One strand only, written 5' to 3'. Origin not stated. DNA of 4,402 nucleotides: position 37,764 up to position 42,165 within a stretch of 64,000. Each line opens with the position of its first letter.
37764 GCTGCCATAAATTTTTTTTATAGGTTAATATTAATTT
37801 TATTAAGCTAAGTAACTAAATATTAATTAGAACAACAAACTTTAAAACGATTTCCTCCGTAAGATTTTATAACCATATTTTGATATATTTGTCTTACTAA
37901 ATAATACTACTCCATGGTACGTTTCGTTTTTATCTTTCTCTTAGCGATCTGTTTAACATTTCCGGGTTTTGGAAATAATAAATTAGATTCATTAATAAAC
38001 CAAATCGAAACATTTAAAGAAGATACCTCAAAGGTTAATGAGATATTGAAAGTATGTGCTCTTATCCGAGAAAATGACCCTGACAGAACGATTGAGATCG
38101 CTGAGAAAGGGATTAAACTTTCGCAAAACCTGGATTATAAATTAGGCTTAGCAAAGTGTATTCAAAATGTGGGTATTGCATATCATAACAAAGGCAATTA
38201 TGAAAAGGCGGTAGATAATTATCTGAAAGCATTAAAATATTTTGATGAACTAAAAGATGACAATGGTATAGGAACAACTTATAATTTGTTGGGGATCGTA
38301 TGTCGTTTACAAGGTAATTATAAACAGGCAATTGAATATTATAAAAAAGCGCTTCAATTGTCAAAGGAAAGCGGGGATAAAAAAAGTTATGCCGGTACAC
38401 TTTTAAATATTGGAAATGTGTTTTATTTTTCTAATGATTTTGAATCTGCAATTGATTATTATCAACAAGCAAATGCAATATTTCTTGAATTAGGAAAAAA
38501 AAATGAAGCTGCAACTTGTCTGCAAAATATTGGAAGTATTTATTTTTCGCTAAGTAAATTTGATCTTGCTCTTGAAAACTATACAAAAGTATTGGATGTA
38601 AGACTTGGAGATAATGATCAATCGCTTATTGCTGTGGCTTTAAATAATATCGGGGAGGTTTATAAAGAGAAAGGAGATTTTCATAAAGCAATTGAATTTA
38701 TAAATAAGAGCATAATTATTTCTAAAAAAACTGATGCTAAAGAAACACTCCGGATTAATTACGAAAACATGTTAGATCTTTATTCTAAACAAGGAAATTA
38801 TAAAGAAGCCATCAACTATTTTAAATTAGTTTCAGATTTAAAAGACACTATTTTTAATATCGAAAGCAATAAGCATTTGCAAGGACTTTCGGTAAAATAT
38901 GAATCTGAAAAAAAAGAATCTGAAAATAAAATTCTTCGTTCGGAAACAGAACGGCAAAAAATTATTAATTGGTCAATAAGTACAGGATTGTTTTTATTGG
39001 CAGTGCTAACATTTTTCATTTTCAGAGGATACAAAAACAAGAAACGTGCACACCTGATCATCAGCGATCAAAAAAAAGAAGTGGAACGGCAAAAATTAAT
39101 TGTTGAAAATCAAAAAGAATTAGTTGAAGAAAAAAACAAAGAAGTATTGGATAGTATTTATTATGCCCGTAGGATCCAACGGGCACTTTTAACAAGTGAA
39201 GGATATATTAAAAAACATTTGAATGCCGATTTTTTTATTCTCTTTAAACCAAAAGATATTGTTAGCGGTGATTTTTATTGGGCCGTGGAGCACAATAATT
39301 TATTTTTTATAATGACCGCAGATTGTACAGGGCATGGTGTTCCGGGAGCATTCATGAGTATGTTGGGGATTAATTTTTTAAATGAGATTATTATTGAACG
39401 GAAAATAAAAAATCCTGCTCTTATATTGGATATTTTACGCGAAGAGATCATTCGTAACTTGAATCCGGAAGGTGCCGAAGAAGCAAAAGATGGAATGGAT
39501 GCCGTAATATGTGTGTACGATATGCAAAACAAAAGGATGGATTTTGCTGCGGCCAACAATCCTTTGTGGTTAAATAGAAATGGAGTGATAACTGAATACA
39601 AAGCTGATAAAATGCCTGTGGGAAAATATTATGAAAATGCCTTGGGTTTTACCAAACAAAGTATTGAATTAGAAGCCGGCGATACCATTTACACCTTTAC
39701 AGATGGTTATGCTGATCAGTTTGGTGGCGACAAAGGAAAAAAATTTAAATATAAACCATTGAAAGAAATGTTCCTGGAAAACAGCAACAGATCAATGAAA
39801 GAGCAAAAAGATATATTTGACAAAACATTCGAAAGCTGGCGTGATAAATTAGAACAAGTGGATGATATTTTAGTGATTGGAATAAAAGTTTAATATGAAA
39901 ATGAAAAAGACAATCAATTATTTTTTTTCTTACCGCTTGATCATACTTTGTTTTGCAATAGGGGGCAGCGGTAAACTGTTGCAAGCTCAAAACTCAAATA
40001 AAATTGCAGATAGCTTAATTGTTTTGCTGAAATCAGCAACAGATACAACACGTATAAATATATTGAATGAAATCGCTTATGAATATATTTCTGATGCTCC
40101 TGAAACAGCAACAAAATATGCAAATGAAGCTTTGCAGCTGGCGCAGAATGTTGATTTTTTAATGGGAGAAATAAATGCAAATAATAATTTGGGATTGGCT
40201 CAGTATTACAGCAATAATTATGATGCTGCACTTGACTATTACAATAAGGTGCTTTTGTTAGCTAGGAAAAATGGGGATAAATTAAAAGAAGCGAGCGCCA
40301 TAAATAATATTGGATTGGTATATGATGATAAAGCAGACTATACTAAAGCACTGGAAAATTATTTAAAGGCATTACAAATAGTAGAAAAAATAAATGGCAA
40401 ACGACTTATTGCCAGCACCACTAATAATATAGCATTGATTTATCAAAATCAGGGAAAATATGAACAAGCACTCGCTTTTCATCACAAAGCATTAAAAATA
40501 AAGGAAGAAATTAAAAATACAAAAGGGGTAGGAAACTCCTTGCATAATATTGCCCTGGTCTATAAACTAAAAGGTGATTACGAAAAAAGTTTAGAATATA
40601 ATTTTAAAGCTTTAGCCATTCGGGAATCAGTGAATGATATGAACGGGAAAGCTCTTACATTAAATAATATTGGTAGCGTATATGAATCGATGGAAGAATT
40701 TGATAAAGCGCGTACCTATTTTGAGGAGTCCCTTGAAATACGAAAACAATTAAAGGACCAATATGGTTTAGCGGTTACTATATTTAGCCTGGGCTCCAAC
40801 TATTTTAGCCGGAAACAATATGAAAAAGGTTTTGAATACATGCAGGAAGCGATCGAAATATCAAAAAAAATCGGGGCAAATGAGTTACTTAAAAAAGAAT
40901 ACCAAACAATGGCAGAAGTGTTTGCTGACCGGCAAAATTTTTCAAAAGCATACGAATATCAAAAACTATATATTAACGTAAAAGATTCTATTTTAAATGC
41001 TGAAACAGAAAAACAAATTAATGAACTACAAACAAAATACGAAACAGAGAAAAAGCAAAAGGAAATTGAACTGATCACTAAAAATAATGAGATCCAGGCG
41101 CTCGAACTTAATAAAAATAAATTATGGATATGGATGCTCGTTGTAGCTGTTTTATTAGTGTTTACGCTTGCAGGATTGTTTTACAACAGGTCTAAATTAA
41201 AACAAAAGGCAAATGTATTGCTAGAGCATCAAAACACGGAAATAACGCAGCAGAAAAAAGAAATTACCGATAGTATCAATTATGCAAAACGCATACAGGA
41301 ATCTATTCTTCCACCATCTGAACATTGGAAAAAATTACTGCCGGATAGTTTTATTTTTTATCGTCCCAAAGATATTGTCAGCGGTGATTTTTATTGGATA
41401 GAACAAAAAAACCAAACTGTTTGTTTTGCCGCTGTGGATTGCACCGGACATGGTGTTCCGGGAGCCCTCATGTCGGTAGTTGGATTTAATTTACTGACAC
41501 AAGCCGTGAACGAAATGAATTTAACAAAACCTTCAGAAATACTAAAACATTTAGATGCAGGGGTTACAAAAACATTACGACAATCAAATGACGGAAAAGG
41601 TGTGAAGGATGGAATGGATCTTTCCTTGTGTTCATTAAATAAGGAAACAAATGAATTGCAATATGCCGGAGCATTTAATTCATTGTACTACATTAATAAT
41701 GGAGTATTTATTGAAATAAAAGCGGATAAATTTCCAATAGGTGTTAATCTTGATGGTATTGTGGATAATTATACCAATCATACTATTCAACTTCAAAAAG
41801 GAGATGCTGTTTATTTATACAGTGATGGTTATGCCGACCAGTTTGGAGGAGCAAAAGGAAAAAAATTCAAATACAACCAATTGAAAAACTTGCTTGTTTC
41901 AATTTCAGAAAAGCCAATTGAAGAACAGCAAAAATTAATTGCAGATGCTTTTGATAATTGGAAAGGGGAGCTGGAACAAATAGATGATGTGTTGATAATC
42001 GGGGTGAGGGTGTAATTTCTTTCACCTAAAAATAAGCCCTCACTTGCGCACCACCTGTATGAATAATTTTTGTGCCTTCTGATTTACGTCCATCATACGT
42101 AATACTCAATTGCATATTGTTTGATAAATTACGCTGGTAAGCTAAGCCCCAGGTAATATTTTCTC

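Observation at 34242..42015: Tandem triad of membrane-anchored PP2C/SpoIIE phosphatases with different periplasmic sensor domains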

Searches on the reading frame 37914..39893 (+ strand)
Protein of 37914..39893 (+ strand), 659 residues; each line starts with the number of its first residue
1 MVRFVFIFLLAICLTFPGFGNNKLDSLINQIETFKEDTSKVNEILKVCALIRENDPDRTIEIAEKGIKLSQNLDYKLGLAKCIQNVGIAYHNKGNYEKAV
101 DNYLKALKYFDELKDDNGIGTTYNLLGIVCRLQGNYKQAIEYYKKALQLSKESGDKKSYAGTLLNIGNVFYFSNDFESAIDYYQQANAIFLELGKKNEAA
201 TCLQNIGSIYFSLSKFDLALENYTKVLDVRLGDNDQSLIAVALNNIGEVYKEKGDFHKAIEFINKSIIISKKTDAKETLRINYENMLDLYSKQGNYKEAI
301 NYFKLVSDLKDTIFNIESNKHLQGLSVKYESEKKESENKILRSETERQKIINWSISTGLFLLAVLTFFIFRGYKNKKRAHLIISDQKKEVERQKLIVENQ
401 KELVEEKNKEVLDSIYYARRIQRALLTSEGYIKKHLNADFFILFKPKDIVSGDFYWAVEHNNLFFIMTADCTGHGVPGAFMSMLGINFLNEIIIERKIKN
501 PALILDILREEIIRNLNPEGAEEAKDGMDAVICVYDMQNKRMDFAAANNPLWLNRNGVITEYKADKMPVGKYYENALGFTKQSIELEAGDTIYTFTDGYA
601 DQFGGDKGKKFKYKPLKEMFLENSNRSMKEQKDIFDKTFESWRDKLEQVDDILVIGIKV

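Call 6: search_protein_families(library=pfam, proteins=[window:37914-39893:+], max_evalue=0.01)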
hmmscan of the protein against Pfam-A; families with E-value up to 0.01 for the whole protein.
window:37914-39893:+ (659 aa): 31 families (the best 25 are shown)
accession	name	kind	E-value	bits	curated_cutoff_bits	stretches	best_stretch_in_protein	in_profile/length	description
PF13424.12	TPR_12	-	2.5e-57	191.4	30.1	5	120-190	3-75/77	Tetratricopeptide repeat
PF00515.34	TPR_1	-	1.1e-36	123.5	27.8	5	122-150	3-31/34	Tetratricopeptide repeat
PF07719.23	TPR_2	-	1.8e-30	102.9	27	2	122-151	3-32/34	Tetratricopeptide repeat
PF13181.12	TPR_8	-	3.3e-29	99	25.7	3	122-151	3-32/34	Tetratricopeptide repeat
PF13176.12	TPR_7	-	3.3e-26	89.5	27.9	1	123-156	2-35/36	Tetratricopeptide repeat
PF13374.12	TPR_10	-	1.7e-21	75.9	27.5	1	121-152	3-34/42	Tetratricopeptide repeat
PF07228.17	SpoIIE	-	1.3e-19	71.3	25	1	465-658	6-190/192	Stage II sporulation protein E (SpoIIE)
PF14938.12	SNAP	-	2.2e-16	60.6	25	1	131-235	46-150/282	Soluble NSF attachment protein, SNAP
PF13414.12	TPR_11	-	1.7e-15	56.8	26.8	2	129-151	3-25/42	TPR repeat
PF17874.7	TPR_MalT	-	2.3e-15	57.1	45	2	49-190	10-152/336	MalT-like TPR region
PF13432.12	TPR_16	-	4e-11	43.6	32.7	1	90-150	7-61/65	Tetratricopeptide repeat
PF13174.12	TPR_6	-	2e-10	41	26.3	0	163-185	3-25/33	Tetratricopeptide repeat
PF24885.1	TPR_NPHP3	-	2.2e-09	37.5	100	2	97-225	72-208/239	Nephrocystin-3 TPR domain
PF13428.12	TPR_14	-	3.1e-09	37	23.5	0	125-153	6-34/44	Tetratricopeptide repeat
PF04212.24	MIT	-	2.9e-08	34.1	30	0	88-113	12-37/66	MIT (microtubule interacting and transport) domain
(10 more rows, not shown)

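Call 14: search_protein_families(library=ncbifam, proteins=[window:37914-39893:+], max_evalue=0.001)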
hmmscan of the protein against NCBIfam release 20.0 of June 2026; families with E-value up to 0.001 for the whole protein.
window:37914-39893:+ (659 aa): 21 families
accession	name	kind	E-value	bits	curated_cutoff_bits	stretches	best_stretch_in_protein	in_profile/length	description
NF038263.1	prot_phos_SiaA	equivalog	2.1e-49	168.6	700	1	389-658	389-656/658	biofilm regulation protein phosphatase SiaA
NF053520.1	HK_Porph_FimS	equivalog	2e-29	102.4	600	2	165-378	169-384/618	sensor histidine kinase FimS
NF053779.1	BT3442_fam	equivalog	1e-23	83.9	940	1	86-415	108-419/563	BT3442 family protein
NF041717.1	HaaA_phane_TPR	equivalog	1.3e-22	79.8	1125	1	59-325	611-878/882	cyclophane-containing RiPP biosynthesis TPR protein HaaT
NF002725.1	PRK02603.1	equivalog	2.1e-14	53.9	143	2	126-211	41-117/173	photosystem I assembly protein Ycf3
NF053617.1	SARPRegAfsRStmc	equivalog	4.4e-12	44.8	1430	2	119-252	775-908/986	SARP-family global regulator AfsR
NF040959.1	MamA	equivalog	1.4e-10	41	200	2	123-311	40-204/204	magnetosome protein MamA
TIGR02521.1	type_IV_pilW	equivalog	4.7e-09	36.1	154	1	84-301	35-230/234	type IV pilus biogenesis/stability protein PilW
NF058541.1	SusR_regulator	equivalog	6.8e-09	35.4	480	1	95-408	57-365/515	SusR family glycan utilization regulator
NF008753.0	PRK11788.1-1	equivalog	2.1e-08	33.7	395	1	31-278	59-285/389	lipopolysaccharide assembly protein LapB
NF033762.1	social_mot_Tgl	equivalog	8e-08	31.9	225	1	123-304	35-194/252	social motility TPR repeat lipoprotein Tgl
TIGR02917.1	PEP_TPR_lipo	equivalog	3.1e-07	28.7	312.2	0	43-108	434-493/899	XrtA/PEP-CTERM system TPR-repeat protein PrsT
NF040586.1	FxSxx_TPR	equivalog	1.1e-06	27.4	300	1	117-280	425-599/830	FxSxx-COOH system tetratricopeptide repeat protein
TIGR02552.1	LcrH_SycD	equivalog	1.5e-06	28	104.8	0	118-193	49-125/136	SycD/LcrH family type III secretion system chaperone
TIGR00990.1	3a0801s09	subfamily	7.8e-06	24.8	757.25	1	154-228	121-188/615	mitochondrial import receptor subunit TOM70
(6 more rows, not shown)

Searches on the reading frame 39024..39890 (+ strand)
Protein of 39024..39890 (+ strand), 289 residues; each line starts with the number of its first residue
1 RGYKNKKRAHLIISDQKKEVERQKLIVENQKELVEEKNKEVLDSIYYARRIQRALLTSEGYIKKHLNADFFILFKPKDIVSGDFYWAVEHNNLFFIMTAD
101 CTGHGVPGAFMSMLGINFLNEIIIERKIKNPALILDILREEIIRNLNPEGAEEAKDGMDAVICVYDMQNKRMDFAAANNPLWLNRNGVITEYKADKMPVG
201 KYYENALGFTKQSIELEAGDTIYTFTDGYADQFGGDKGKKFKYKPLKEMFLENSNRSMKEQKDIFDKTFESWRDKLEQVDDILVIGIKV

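Call 101: search_solved_structures(query=window:39024-39890:+, max_evalue=0.01)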
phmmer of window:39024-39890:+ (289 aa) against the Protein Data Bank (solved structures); distinct sequences matched with E-value up to 0.01: 3.
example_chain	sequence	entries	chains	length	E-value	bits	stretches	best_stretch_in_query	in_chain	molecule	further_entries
6k4e_A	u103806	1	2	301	2.7e-32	115.7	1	18-287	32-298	Putative serine phosphatase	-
3eq2_A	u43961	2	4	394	0.0053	19.6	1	20-237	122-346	Probable two-component response regulator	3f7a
3es2_A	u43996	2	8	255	0.0086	18.9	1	74-237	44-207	Probable two-component response regulator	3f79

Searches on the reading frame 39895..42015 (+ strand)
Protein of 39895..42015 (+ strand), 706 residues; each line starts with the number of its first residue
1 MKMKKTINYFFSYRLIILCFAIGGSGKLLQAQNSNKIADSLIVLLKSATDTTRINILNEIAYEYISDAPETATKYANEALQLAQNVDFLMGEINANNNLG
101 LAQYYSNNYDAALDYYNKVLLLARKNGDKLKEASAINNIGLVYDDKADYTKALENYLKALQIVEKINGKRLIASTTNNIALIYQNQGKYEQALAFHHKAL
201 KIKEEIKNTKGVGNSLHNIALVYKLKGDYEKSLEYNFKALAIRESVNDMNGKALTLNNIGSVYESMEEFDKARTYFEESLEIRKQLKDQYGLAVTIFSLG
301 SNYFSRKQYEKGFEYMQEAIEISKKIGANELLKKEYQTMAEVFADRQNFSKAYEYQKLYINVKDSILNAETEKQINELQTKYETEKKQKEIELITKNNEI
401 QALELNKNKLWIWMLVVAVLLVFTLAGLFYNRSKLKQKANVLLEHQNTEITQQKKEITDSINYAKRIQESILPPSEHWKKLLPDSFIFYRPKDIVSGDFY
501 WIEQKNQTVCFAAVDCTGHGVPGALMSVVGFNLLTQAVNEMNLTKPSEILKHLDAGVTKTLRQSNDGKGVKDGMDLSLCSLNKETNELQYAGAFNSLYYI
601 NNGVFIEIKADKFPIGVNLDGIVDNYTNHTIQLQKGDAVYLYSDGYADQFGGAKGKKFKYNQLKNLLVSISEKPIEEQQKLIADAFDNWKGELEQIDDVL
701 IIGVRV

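Call 6: search_protein_families(library=pfam, proteins=[window:39895-42015:+], max_evalue=0.01)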
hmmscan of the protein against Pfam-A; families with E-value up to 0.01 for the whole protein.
window:39895-42015:+ (706 aa): 15 families
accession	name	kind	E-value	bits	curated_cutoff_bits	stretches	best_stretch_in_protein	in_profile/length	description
PF13424.12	TPR_12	-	6.8e-43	145.2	30.1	4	172-245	2-77/77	Tetratricopeptide repeat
PF13374.12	TPR_10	-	4.2e-32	109.6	27.5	3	173-205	2-34/42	Tetratricopeptide repeat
PF00515.34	TPR_1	-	3.8e-30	102.9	27.8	5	177-204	5-32/34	Tetratricopeptide repeat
PF07719.23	TPR_2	-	1.1e-24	84.8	27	2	95-126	3-34/34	Tetratricopeptide repeat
PF13176.12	TPR_7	-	1.1e-22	78.6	27.9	2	255-289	1-35/36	Tetratricopeptide repeat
PF07228.17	SpoIIE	-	1.3e-21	77.8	25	1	507-706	3-191/192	Stage II sporulation protein E (SpoIIE)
PF13181.12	TPR_8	-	3.3e-21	74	25.7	2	256-284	4-32/34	Tetratricopeptide repeat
PF17874.7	TPR_MalT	-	2.9e-13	50.2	45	2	68-208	16-157/336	MalT-like TPR region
PF24885.1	TPR_NPHP3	-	2.3e-10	40.7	100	2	135-210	143-220/239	Nephrocystin-3 TPR domain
PF13174.12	TPR_6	-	1.2e-06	29.2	26.3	0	99-120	6-27/33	Tetratricopeptide repeat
PF13432.12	TPR_16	-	0.00019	22.3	32.7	0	98-162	2-60/65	Tetratricopeptide repeat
PF13428.12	TPR_14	-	0.001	20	23.5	0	260-282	8-30/44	Tetratricopeptide repeat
PF10516.15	SHNi-TPR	-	0.0023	17.8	21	0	186-209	14-37/38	SHNi-TPR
PF01261.30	AP_endonuc_2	-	0.0068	16.6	31.1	0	271-329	21-83/249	Xylose isomerase-like TIM barrel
PF10579.15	Rapsyn_N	-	0.0076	16.7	23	0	141-208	14-78/80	Rapsyn N-terminal myristoylation and linker region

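Call 14: search_protein_families(library=ncbifam, proteins=[window:39895-42015:+], max_evalue=0.001)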
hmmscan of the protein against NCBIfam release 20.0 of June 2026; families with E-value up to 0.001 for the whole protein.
window:39895-42015:+ (706 aa): 9 families
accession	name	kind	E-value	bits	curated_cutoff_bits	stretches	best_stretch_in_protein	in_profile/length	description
NF038263.1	prot_phos_SiaA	equivalog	6.2e-61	206.8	700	1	442-706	396-657/658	biofilm regulation protein phosphatase SiaA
NF053520.1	HK_Porph_FimS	equivalog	6.4e-45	153.5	600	2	167-448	118-393/618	sensor histidine kinase FimS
NF041717.1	HaaA_phane_TPR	equivalog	4.5e-27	94.6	1125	1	63-328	602-867/882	cyclophane-containing RiPP biosynthesis TPR protein HaaT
NF002725.1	PRK02603.1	equivalog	1.3e-19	70.9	143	4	129-227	31-120/173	photosystem I assembly protein Ycf3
NF053617.1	SARPRegAfsRStmc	equivalog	7.2e-17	60.6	1430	2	65-287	748-970/986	SARP-family global regulator AfsR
NF053779.1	BT3442_fam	equivalog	3.7e-15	55.7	940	1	139-459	108-404/563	BT3442 family protein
NF040586.1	FxSxx_TPR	equivalog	7.5e-10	37.9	300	1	45-286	377-631/830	FxSxx-COOH system tetratricopeptide repeat protein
NF040959.1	MamA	equivalog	2.2e-08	33.8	200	1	182-348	46-188/204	magnetosome protein MamA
NF053720.1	NsdA_fam_reg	subfamily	7e-06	25.8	75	0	67-129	215-277/432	NsdA family TPR-like regulatory protein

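Call 17: find_encoding_contigs(protein=window:39895-42015:+, flank=10000, max_places=6)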
Protein window:39895-42015:+ (706 aa): no gene with exactly this product is on record in the collection.

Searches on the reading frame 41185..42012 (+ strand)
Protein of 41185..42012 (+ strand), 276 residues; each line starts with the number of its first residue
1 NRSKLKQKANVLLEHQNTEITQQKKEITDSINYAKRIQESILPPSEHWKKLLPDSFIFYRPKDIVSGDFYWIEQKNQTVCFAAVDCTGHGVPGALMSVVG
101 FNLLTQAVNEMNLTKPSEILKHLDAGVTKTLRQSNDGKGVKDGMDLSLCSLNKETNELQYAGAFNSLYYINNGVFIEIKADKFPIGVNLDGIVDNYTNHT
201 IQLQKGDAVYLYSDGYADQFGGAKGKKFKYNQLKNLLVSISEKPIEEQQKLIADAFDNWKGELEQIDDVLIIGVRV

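Call 102: search_solved_structures(query=window:41185-42012:+, max_evalue=0.01)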
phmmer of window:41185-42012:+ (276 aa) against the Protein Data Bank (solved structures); distinct sequences matched with E-value up to 0.01: 3.
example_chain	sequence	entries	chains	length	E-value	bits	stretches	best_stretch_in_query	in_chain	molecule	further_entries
6k4e_A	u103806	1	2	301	5.3e-37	130.9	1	6-275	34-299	Putative serine phosphatase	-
3eq2_A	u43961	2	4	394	4e-05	26.3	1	12-227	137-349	Probable two-component response regulator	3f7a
3es2_A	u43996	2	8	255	6.7e-05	25.6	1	28-227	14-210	Probable two-component response regulator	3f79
